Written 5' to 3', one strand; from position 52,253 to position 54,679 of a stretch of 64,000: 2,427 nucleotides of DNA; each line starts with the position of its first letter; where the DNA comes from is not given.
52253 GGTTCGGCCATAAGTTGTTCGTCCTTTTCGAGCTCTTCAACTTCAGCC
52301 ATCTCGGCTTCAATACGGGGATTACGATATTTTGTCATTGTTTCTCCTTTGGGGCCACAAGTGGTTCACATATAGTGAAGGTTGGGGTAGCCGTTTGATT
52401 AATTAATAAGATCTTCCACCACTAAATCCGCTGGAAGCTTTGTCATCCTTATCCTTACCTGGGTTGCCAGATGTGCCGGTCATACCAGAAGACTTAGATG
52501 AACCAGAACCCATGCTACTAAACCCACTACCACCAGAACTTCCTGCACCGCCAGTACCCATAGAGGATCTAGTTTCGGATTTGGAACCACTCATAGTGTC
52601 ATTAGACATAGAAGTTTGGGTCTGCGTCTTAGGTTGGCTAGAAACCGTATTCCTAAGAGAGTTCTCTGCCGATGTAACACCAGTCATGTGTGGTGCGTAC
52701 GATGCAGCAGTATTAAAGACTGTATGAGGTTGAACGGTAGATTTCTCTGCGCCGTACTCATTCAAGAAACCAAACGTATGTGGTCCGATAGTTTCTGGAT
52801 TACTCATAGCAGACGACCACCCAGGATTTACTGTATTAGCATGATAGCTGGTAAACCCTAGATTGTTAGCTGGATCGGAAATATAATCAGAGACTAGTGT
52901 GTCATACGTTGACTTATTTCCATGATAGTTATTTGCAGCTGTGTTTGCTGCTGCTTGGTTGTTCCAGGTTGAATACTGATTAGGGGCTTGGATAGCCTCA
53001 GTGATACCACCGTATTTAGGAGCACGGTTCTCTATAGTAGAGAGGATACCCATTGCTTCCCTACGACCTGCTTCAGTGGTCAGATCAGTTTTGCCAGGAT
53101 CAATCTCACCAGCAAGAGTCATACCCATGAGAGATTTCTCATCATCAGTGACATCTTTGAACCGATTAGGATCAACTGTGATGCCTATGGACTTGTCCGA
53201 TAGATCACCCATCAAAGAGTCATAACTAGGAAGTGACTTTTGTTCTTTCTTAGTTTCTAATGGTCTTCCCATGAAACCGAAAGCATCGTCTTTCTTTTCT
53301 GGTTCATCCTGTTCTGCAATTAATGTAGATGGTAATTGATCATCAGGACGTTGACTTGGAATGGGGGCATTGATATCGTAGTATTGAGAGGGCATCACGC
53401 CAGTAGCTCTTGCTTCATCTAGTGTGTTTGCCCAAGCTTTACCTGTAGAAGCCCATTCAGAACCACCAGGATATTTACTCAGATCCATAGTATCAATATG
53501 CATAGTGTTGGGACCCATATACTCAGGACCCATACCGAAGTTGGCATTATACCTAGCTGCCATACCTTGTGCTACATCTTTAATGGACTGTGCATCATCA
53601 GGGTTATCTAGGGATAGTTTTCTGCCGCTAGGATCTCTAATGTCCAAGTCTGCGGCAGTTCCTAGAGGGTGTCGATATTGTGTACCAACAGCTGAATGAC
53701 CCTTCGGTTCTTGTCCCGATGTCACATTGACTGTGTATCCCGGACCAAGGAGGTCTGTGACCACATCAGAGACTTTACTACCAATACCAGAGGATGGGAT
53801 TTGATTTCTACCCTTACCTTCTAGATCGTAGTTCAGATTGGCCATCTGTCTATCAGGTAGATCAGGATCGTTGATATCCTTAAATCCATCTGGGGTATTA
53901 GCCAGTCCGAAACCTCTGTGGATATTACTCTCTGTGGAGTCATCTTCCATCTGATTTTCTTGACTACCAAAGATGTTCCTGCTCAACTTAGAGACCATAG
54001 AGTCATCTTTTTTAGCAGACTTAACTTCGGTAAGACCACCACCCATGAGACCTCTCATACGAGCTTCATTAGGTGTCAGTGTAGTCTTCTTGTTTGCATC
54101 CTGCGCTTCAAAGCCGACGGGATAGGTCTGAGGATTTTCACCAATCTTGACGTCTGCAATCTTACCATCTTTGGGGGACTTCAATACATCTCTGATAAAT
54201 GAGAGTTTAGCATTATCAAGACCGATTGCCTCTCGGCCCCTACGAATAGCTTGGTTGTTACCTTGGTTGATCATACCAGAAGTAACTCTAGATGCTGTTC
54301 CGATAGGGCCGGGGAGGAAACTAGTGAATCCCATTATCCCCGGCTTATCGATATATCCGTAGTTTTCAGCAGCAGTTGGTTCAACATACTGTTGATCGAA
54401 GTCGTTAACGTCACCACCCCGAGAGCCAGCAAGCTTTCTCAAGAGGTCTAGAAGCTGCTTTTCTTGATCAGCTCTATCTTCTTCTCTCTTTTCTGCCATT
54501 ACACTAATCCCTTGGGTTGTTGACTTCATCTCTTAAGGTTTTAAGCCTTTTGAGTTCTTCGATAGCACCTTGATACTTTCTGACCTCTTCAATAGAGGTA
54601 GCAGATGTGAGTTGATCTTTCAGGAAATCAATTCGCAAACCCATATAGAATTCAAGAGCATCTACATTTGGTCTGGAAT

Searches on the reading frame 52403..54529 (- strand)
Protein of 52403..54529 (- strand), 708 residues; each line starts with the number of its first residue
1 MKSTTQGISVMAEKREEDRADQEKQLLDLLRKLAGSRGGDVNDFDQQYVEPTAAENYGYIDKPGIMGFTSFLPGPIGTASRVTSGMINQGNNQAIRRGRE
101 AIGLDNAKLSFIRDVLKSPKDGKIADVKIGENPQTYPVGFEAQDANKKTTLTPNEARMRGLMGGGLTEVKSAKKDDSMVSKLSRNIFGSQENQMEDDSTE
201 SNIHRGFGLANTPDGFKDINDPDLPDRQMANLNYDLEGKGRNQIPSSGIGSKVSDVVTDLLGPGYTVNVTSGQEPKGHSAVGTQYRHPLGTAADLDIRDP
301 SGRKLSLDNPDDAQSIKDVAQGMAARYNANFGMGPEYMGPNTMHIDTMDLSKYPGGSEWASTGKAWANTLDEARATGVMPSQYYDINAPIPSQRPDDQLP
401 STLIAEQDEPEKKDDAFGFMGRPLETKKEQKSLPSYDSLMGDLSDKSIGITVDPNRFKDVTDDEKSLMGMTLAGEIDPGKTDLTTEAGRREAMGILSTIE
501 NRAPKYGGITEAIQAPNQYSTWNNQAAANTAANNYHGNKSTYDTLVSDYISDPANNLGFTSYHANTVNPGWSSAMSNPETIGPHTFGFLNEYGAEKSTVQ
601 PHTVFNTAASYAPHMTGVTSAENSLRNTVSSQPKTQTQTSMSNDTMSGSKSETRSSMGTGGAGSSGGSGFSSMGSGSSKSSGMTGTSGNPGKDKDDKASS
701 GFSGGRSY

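Call 65: search_protein_families(library=pfam, max_evalue=0.01, proteins=[window:52403-54529:-])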
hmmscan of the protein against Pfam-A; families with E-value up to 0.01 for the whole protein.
window:52403-54529:- (708 aa): 1 family
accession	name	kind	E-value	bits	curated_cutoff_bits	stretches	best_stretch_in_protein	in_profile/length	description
PF07486.17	Hydrolase_2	-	0.0016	19.5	27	1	508-586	26-99/100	Cell Wall Hydrolase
